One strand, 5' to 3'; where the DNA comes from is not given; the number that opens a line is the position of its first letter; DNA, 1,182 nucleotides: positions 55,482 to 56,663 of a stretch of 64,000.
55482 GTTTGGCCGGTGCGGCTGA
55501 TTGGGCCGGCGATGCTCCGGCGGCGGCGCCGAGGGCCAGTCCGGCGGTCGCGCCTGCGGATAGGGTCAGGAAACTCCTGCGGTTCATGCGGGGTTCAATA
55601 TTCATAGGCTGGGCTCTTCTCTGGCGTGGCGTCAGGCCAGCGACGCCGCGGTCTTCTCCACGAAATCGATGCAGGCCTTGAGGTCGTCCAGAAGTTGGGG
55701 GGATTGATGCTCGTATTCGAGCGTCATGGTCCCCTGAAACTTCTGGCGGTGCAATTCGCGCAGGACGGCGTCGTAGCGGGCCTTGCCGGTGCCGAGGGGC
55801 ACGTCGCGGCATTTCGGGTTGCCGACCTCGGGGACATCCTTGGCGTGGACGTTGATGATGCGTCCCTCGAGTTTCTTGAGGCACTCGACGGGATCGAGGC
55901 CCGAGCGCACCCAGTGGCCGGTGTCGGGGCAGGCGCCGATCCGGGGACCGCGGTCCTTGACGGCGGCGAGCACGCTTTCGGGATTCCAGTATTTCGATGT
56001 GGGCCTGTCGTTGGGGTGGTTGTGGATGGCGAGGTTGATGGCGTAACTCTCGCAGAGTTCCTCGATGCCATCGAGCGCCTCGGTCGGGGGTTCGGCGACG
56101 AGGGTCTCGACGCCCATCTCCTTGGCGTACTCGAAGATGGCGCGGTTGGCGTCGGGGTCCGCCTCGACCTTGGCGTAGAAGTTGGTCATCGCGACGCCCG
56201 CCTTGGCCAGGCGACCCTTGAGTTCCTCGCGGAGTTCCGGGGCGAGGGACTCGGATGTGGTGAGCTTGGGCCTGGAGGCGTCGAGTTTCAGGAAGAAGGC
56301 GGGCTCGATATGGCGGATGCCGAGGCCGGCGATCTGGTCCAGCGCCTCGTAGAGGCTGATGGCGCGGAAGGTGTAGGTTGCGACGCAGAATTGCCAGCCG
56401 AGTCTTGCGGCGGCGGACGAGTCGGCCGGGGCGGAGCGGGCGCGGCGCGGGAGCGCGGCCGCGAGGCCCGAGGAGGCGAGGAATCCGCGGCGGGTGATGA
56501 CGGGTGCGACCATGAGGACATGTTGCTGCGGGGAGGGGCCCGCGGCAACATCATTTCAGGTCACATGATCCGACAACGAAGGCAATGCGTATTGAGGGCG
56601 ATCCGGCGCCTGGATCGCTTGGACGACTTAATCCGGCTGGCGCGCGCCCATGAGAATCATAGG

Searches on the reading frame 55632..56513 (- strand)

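Call 58: search_protein_families(library=pfam, proteins=[window:55632-56513:-], max_evalue=0.01)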
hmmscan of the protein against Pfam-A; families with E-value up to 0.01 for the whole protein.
window:55632-56513:- (293 aa): 1 family
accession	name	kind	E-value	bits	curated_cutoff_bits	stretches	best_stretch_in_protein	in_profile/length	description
PF01261.30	AP_endonuc_2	-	1.8e-22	80.7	31.1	1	59-274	2-239/249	Xylose isomerase-like TIM barrel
